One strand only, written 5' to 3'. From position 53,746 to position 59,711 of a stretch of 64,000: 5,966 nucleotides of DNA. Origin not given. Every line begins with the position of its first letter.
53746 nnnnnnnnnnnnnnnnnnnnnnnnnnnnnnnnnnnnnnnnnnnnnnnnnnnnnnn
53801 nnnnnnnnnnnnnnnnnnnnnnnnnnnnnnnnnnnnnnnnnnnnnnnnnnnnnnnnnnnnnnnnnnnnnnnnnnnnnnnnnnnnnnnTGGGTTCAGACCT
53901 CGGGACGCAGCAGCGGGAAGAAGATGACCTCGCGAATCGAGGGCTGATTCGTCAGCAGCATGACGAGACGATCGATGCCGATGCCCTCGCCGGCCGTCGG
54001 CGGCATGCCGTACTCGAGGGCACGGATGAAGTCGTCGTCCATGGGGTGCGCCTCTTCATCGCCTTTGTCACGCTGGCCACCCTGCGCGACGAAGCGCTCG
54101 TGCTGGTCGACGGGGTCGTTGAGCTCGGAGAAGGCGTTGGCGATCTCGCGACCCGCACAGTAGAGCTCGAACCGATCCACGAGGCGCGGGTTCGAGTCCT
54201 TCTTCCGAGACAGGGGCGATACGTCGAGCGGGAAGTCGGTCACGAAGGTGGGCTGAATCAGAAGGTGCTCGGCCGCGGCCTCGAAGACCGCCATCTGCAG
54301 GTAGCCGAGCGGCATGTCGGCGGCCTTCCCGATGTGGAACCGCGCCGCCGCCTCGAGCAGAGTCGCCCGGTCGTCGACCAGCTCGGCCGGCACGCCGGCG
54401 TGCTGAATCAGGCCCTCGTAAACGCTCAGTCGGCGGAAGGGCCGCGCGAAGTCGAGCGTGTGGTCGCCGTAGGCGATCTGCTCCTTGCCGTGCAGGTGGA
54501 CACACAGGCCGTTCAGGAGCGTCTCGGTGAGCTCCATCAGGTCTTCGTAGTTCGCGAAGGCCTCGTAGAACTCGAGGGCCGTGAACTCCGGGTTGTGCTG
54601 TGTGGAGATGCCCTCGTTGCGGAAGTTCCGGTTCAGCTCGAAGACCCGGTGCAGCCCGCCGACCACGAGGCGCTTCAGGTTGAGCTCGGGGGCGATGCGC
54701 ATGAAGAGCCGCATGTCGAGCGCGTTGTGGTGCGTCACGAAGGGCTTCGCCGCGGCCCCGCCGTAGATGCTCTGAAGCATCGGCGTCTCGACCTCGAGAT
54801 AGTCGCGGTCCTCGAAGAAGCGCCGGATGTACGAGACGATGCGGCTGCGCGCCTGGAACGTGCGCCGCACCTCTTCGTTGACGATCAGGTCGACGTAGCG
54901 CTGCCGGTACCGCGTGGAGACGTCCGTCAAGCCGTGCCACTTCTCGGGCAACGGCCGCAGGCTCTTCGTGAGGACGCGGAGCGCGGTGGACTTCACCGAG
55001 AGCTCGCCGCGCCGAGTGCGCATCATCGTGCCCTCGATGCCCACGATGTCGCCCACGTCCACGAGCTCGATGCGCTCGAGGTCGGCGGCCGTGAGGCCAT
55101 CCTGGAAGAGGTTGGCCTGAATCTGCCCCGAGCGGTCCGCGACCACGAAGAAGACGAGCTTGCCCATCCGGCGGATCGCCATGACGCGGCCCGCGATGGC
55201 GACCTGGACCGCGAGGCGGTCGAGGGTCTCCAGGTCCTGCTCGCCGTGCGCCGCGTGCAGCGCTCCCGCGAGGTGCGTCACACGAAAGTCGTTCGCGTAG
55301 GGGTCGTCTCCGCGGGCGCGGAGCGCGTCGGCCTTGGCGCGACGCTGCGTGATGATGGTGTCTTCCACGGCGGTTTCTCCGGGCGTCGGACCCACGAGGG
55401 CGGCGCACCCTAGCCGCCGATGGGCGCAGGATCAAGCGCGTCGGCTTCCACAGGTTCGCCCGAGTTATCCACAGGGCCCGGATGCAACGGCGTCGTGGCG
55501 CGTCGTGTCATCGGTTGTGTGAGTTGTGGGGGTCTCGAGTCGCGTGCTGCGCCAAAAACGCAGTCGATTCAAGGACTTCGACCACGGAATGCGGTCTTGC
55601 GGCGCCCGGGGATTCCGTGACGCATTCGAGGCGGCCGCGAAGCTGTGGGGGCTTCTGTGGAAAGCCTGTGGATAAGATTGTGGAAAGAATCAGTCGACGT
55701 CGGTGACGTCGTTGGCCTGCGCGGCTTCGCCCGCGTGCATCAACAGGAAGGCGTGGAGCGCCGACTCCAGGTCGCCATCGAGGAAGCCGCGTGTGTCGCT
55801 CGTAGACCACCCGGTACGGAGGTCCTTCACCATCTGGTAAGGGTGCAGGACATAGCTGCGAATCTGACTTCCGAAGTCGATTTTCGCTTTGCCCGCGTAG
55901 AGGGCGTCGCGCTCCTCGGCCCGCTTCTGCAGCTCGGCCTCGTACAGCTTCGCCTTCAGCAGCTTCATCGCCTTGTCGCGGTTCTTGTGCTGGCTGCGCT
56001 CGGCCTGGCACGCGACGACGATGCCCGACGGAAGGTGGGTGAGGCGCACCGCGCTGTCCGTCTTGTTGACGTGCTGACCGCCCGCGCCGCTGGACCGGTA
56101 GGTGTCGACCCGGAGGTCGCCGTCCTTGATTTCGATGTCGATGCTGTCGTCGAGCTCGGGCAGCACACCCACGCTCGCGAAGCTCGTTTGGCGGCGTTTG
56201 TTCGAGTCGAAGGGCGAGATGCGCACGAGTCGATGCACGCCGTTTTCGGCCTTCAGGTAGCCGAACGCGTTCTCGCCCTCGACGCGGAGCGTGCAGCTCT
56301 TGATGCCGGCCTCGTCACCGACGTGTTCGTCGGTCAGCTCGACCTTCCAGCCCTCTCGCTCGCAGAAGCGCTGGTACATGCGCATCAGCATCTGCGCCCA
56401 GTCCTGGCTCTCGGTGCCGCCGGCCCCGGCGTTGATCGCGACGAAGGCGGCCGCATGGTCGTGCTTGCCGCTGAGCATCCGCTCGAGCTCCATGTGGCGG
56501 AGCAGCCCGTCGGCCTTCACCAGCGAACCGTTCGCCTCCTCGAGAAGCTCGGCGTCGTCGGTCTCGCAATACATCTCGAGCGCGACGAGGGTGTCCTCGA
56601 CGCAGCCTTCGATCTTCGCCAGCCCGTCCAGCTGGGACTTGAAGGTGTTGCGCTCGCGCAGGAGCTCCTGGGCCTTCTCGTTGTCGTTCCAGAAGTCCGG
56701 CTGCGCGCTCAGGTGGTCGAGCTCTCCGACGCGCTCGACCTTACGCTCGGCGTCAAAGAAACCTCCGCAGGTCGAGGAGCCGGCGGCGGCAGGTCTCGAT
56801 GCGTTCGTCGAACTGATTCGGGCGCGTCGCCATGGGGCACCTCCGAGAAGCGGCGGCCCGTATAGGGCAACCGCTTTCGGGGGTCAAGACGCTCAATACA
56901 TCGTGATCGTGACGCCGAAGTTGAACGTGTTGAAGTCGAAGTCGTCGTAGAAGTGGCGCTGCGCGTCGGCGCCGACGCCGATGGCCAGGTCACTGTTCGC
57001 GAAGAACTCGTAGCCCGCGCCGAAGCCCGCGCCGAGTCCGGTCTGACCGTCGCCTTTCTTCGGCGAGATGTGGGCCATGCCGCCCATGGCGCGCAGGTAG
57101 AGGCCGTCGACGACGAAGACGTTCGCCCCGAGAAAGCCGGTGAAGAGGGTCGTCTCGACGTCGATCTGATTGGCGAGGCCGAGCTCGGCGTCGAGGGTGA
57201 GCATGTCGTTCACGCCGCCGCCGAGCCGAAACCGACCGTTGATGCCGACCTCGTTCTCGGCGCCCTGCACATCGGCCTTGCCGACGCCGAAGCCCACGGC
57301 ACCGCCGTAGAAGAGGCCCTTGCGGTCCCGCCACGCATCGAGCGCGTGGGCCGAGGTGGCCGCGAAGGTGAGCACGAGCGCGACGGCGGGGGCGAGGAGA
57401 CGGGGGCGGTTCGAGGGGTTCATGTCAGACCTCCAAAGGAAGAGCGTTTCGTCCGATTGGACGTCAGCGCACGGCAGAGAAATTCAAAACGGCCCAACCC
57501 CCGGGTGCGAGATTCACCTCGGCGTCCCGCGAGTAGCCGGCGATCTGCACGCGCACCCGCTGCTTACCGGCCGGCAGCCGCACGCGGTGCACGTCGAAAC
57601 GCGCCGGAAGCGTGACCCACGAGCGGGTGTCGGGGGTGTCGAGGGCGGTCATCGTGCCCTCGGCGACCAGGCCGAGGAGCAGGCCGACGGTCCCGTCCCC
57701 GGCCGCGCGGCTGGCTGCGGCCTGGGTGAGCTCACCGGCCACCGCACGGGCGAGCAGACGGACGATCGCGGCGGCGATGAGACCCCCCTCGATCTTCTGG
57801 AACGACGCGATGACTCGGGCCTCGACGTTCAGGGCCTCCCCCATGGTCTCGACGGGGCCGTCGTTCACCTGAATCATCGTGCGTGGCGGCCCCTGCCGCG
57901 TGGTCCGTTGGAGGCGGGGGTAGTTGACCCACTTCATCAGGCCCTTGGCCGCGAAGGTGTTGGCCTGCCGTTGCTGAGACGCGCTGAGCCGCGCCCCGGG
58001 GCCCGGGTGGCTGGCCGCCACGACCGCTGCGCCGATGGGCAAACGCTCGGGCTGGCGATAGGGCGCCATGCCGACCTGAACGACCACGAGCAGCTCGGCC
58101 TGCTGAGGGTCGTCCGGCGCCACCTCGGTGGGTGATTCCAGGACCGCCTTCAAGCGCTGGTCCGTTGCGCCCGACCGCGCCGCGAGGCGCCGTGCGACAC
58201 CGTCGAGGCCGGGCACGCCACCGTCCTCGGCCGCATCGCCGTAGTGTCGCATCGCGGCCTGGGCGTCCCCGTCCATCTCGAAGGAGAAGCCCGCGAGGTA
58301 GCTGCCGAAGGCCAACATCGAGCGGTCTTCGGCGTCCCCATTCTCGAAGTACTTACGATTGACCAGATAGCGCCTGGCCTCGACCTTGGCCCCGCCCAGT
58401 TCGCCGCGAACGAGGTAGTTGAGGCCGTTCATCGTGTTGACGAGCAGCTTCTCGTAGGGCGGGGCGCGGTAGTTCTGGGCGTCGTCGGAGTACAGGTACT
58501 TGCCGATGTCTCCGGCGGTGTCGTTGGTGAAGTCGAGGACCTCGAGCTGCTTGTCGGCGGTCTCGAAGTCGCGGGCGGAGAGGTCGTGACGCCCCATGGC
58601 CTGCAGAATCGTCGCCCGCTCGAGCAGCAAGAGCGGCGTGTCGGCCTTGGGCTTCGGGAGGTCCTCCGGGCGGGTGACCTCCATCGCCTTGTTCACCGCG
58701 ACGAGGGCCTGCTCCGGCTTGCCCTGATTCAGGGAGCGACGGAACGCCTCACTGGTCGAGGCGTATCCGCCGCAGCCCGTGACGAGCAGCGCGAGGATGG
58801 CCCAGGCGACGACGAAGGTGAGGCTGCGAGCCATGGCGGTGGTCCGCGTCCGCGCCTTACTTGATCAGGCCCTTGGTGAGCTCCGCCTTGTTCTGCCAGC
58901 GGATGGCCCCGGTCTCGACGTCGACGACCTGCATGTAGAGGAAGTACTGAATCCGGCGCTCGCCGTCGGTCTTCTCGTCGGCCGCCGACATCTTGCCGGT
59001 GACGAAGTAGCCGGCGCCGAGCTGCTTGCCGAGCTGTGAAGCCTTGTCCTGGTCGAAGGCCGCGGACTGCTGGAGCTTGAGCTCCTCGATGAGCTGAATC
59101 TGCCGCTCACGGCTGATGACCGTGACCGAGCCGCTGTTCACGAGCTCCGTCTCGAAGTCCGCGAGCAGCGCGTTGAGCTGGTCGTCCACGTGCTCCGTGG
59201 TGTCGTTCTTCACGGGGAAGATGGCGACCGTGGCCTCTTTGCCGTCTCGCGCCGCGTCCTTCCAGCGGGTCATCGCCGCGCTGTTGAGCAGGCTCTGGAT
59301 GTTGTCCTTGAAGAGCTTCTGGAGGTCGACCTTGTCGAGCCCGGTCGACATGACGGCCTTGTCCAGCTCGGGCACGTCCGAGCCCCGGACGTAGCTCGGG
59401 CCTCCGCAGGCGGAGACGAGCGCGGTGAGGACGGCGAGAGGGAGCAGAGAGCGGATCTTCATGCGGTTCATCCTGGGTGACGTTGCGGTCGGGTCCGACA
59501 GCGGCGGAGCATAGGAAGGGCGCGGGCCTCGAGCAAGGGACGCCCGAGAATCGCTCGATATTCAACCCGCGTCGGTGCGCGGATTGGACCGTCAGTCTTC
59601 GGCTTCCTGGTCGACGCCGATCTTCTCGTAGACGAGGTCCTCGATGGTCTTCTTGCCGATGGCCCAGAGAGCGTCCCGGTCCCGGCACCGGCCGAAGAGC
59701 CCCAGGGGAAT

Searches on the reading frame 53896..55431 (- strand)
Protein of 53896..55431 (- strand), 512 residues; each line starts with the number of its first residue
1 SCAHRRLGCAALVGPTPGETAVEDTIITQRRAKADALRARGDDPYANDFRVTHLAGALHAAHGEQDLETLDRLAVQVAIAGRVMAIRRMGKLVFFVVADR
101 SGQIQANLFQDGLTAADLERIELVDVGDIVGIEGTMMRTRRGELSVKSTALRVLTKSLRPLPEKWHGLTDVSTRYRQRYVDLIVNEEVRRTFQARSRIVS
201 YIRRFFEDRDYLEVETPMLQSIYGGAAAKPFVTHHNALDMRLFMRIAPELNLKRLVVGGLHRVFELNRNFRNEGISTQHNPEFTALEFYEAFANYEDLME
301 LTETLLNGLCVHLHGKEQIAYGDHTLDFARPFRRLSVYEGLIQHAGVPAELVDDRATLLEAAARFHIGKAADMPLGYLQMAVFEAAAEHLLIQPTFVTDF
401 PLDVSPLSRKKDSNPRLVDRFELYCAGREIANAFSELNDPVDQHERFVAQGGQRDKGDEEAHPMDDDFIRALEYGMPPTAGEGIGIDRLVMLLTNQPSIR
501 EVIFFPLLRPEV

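Call 76: search_protein_families(library=pfam, proteins=[window:53896-55431:-], max_evalue=0.00001)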
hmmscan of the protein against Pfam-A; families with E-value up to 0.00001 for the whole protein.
window:53896-55431:- (512 aa): 2 families
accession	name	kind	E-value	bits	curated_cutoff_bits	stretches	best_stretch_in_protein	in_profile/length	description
PF00152.25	tRNA-synt_2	-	6.4e-90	301.8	25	1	171-507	2-306/308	tRNA synthetases class II (D, K and N)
PF01336.31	tRNA_anti-codon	-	3.5e-16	59.4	27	1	77-154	1-75/75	OB-fold nucleic acid binding domain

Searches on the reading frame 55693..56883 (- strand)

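Call 76: search_protein_families(library=pfam, proteins=[window:55693-56883:-], max_evalue=0.00001)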
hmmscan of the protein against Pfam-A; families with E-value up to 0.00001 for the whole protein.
window:55693-56883:- (397 aa): 2 families
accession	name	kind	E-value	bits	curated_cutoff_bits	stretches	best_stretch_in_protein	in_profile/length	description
PF03462.23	PCRF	-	1.9e-56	191.4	24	1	50-238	3-194/194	PCRF domain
PF00472.26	RF-1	-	1.3e-43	148.1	35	1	247-356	2-116/116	RF-1 domain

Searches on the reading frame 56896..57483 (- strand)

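Call 79: search_protein_families(library=pfam, proteins=[window:56896-57483:-], max_evalue=0.0001)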
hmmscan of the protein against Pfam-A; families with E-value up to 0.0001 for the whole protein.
window:56896-57483:- (196 aa): 1 family
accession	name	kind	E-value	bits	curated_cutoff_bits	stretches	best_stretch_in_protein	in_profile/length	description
PF13505.12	OMP_b-brl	-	1.5e-08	35.5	28.7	1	36-192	2-172/175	Outer membrane protein beta-barrel domain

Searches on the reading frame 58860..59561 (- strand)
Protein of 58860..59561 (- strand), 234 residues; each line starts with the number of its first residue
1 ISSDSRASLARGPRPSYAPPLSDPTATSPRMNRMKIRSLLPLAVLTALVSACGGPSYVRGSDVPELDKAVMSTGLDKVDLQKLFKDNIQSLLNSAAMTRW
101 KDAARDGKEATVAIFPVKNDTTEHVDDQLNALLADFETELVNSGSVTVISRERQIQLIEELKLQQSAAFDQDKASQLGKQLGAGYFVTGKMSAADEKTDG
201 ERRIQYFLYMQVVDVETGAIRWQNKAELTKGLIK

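Call 79: search_protein_families(library=pfam, proteins=[window:58860-59561:-], max_evalue=0.0001)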
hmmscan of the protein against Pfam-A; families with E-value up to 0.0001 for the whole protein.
window:58860-59561:- (234 aa): 2 families
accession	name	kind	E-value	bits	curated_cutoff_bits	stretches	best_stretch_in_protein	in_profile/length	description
PF13036.11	LpoB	-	7.3e-30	104.2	22.3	1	79-227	1-146/147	Peptidoglycan-synthase activator LpoB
PF03783.19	CsgG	-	1.4e-06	28.2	20.8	1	124-199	35-106/210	Curli production assembly/transport component CsgG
